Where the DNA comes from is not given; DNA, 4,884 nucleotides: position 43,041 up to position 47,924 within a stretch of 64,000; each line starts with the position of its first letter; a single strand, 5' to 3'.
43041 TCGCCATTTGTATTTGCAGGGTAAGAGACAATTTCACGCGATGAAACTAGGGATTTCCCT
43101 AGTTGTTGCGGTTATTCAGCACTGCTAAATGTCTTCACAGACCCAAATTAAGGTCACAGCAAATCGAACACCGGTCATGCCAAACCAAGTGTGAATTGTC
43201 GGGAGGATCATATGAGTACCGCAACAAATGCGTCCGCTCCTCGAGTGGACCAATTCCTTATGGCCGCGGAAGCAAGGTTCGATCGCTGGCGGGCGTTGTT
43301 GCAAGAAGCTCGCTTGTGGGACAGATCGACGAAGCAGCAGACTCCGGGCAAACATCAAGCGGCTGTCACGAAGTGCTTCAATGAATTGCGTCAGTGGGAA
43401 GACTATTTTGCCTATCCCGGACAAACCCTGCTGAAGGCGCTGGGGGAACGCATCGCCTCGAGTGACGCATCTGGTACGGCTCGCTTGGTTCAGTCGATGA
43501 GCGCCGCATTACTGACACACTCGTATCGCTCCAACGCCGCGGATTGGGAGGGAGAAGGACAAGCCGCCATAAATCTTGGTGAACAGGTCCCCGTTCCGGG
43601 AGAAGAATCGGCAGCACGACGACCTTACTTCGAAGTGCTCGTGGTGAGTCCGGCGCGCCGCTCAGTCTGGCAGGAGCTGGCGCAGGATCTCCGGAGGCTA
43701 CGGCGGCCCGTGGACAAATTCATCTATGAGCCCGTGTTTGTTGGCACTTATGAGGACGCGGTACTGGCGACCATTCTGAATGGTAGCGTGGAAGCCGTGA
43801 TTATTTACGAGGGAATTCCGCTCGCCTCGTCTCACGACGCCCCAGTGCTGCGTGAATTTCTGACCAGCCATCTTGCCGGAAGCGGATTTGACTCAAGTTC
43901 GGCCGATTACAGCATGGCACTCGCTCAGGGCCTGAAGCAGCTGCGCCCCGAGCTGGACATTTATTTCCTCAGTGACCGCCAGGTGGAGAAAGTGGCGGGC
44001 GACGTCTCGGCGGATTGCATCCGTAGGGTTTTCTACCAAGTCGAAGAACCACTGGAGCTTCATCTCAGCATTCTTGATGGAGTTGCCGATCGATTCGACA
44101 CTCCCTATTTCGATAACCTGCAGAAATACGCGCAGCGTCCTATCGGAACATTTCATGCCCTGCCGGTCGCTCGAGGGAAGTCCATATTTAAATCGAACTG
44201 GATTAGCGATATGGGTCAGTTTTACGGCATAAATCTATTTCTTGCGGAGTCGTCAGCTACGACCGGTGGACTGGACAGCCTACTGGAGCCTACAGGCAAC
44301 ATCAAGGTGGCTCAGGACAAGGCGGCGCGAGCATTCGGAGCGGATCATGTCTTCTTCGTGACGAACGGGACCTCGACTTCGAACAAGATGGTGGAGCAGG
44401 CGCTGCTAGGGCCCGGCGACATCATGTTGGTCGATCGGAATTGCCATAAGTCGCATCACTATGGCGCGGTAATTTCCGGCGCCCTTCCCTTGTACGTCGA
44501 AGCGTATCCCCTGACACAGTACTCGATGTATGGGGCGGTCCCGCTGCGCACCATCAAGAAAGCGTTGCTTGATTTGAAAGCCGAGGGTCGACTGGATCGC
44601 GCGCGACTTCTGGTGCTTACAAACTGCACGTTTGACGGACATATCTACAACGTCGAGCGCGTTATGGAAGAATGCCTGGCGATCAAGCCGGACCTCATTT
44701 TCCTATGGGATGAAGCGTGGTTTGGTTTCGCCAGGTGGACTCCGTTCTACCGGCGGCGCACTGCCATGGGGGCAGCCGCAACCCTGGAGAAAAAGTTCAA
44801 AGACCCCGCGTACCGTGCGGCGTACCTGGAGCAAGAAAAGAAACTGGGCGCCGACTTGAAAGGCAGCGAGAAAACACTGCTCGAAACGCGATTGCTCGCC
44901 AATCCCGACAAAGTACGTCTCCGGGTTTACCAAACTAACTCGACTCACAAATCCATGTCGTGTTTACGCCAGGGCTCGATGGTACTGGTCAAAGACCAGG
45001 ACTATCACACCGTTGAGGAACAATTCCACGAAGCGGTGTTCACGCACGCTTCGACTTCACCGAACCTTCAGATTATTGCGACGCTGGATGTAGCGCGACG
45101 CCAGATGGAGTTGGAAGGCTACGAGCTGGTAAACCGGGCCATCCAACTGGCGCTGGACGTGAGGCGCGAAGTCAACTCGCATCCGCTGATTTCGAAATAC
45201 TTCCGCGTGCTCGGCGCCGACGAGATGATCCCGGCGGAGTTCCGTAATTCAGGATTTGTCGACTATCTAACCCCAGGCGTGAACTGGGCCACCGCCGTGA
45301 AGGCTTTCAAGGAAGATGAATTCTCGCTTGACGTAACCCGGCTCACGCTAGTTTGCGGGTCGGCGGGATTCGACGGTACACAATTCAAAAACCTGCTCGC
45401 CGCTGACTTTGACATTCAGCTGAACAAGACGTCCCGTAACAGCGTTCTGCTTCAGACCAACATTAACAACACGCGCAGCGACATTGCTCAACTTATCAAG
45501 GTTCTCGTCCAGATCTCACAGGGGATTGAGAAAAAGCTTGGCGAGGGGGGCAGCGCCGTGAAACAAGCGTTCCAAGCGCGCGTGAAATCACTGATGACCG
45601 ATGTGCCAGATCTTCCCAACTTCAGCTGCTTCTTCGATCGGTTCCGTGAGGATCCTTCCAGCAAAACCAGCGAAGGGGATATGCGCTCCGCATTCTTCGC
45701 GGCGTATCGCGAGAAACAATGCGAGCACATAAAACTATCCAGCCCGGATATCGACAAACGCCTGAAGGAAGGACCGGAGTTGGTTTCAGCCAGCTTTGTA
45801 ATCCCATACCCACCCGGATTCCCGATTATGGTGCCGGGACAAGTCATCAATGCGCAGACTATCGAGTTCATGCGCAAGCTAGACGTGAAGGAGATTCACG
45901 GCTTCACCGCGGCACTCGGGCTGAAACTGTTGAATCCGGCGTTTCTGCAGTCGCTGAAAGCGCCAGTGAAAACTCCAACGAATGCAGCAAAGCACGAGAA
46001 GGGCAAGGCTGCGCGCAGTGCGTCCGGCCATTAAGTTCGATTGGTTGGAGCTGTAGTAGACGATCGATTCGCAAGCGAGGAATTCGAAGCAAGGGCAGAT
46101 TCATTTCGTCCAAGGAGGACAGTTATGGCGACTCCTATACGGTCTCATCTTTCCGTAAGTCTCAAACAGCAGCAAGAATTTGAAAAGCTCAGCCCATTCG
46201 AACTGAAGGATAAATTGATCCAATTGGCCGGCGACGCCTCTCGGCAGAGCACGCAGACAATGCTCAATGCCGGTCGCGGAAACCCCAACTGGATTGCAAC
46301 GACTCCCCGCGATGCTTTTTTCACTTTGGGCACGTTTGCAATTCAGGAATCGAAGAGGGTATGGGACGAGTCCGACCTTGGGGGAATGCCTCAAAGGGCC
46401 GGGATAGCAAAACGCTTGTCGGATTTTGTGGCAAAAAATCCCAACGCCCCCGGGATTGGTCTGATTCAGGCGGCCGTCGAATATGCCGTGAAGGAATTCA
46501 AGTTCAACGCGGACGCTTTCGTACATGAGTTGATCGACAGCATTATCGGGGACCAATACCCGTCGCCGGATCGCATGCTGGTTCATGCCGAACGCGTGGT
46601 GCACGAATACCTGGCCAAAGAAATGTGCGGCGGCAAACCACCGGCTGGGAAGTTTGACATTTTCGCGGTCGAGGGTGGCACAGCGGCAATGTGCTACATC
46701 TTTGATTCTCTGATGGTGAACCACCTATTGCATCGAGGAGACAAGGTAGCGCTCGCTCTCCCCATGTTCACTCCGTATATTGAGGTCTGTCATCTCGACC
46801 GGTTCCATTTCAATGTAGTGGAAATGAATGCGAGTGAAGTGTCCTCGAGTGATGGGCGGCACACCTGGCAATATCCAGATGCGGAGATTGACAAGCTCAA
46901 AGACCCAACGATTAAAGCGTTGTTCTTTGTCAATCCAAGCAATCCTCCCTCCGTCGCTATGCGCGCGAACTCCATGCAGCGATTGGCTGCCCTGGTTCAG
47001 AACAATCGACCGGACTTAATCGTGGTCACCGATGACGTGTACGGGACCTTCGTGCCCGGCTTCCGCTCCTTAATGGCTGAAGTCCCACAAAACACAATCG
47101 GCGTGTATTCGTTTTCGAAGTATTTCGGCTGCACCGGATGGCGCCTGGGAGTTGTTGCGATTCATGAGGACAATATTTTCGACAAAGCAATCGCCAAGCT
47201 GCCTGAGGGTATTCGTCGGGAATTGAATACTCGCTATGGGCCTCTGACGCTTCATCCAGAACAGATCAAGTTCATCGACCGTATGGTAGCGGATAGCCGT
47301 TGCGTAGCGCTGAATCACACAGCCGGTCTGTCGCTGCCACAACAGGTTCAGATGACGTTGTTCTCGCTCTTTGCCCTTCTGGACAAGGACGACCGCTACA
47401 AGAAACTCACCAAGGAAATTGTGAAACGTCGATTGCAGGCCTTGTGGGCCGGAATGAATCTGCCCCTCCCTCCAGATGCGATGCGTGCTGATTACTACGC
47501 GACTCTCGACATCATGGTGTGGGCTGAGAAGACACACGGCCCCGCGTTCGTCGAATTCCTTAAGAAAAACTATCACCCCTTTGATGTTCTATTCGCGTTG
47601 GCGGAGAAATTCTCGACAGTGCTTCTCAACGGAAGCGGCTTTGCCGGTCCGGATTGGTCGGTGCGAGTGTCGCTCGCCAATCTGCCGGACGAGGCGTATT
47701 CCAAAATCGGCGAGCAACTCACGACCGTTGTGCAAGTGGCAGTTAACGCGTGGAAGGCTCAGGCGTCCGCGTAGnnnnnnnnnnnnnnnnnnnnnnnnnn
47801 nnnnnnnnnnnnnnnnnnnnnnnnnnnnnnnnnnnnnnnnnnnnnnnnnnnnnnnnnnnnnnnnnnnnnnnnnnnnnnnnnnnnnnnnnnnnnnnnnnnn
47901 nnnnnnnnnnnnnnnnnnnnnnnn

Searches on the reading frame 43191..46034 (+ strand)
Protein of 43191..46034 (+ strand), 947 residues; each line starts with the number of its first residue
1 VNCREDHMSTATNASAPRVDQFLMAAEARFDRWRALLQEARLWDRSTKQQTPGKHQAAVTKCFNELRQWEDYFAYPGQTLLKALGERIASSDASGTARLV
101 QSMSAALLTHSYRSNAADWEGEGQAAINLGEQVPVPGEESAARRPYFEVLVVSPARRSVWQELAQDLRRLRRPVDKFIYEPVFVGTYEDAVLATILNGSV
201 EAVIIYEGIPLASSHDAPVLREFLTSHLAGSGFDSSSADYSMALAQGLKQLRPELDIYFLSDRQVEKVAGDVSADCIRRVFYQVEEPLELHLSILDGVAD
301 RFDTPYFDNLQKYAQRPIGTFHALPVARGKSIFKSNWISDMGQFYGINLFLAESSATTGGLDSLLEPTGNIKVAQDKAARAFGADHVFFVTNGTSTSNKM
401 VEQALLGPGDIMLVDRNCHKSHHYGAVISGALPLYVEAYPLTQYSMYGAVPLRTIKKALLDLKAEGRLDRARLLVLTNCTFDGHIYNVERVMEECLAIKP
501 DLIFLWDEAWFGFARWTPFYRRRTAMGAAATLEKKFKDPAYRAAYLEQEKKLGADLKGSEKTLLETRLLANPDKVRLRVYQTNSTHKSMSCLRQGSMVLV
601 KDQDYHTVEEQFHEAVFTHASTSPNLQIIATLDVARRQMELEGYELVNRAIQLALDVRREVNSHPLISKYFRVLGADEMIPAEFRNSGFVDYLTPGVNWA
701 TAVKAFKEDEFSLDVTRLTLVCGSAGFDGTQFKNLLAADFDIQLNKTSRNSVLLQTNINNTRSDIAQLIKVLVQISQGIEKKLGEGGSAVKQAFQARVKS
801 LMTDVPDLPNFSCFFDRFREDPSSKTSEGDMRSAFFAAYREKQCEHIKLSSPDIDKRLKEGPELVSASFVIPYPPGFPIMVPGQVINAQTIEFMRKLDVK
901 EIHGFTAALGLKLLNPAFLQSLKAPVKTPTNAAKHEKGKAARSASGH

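Call 9: search_protein_families(library=pfam, proteins=[window:43191-46034:+])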
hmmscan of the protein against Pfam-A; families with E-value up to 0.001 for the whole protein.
window:43191-46034:+ (947 aa): 3 families
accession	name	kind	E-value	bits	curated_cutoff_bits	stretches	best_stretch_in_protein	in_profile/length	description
PF01276.26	OKR_DC_1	-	4.3e-69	233.7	27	2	304-529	1-225/417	Orn/Lys/Arg decarboxylase, major domain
PF03711.20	OKR_DC_1_C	-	0.00013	22.7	24.2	1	858-898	68-111/132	Orn/Lys/Arg decarboxylase, C-terminal domain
PF01212.27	Beta_elim_lyase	-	0.00066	19.5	27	0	372-492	35-152/288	Beta-eliminating lyase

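Call 33: search_protein_families(library=ncbifam, proteins=[window:43191-46034:+])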
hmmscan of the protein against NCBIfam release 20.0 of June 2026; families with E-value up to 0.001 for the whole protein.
window:43191-46034:+ (947 aa): 7 families
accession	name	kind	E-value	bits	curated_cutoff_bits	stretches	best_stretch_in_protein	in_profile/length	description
NF011928.0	PRK15399.1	subfamily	1.1e-54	185.9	968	2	237-534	59-357/713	lysine decarboxylase LdcC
NF011603.0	PRK15029.1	equivalog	2.3e-46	158.5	1167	2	304-527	141-368/756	arginine decarboxylase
NF011929.0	PRK15400.1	subfamily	2.3e-44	151.8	1056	2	239-530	61-353/714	lysine decarboxylase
NF010092.0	PRK13578.1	subfamily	1.6e-43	149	794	2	238-520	41-330/720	ornithine decarboxylase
TIGR04301.1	ODC_inducible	exception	3.2e-42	144.6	1310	2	254-521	57-331/719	ornithine decarboxylase SpeF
TIGR04318.1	lacto_ODC_hypo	hypoth_equivalog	2e-26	92.6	950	1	341-521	128-313/695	putative ornithine decarboxylase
NF000586.1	PRK00011.1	subfamily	3.3e-05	22.8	335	0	580-647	212-275/404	serine hydroxymethyltransferase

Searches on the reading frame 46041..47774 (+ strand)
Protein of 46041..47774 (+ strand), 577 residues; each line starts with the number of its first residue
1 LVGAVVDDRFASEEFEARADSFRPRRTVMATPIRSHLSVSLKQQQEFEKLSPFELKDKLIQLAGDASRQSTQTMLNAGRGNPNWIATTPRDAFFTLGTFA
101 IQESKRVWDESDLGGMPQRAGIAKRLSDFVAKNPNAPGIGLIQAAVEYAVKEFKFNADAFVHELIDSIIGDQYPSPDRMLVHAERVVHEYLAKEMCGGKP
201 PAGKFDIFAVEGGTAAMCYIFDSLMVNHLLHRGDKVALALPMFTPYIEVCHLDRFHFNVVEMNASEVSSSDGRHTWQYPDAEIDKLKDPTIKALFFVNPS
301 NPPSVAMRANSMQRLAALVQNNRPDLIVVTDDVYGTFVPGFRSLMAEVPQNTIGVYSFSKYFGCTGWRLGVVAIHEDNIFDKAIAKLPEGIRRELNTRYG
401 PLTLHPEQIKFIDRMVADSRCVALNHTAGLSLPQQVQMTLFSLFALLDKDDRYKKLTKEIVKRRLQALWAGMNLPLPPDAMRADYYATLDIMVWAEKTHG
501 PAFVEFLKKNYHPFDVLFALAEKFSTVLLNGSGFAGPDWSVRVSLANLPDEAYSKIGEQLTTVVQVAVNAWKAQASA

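Call 9: search_protein_families(library=pfam, proteins=[window:46041-47774:+])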
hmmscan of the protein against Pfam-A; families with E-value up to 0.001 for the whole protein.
window:46041-47774:+ (577 aa): 1 family
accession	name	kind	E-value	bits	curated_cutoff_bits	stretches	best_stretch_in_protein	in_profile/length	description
PF00155.27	Aminotran_1_2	-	5e-20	72.4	19.7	1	230-383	88-236/361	Aminotransferase class I and II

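Call 33: search_protein_families(library=ncbifam, proteins=[window:46041-47774:+])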
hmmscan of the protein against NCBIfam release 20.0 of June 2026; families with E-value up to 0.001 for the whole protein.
window:46041-47774:+ (577 aa): 46 families (the best 25 are shown)
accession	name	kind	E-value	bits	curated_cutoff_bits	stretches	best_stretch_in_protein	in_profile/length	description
NF006755.0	PRK09275.1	equivalog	3.2e-241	801.3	321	1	42-575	3-528/530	bifunctional aspartate transaminase/aspartate 4-decarboxylase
TIGR03801.1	asp_4_decarbox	equivalog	1.2e-240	799.3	435.1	1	50-571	1-521/521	aspartate 4-decarboxylase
NF041364.1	GntC_guanitoxin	equivalog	2.6e-19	69.4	415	1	224-379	75-226/356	guanitoxin biosynthesis PLP-dependent (S)-gamma-hydroxy-L-arginine cyclodehydratase GntC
NF004975.0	PRK06348.1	equivalog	7.9e-16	58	549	1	224-375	104-249/384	pyridoxal phosphate-dependent aminotransferase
NF005744.0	PRK07568.1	subfamily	9.9e-14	50.9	389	1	206-384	90-259/398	pyridoxal phosphate-dependent aminotransferase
NF041091.1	asp_aminotase_Arch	equivalog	3.1e-13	49.3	550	1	212-397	95-267/376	aspartate aminotransferase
TIGR01265.1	tyr_nico_aTase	subfamily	3.3e-13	49.4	292.45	1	160-405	56-284/403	tyrosine/nicotianamine family aminotransferase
NF006514.0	PRK08960.1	equivalog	4.4e-13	48.8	554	1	229-379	112-253/388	pyridoxal phosphate-dependent aminotransferase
NF005588.0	PRK07309.1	equivalog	6.2e-13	48.4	576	1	226-375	108-252/391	pyridoxal phosphate-dependent aminotransferase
NF005732.0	PRK07550.1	equivalog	1.5e-12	47.3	366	1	225-380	109-259/389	aminotransferase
NF004870.0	PRK06225.1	equivalog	1.1e-11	44.1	351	1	288-381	155-245/380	pyridoxal phosphate-dependent aminotransferase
TIGR01140.1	L_thr_O3P_dcar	equivalog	2.2e-11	43.5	290.55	1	227-377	82-212/331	threonine-phosphate decarboxylase CobD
TIGR01141.1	hisC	equivalog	6.6e-11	41.7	276.55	1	225-377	88-227/349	histidinol-phosphate transaminase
NF005816.0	PRK07682.1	equivalog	6.9e-11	41.4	620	1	229-375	110-250/390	aminotransferase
TIGR01264.1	tyr_amTase_E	equivalog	1.3e-10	40.6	474.25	1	204-401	97-280/403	tyrosine transaminase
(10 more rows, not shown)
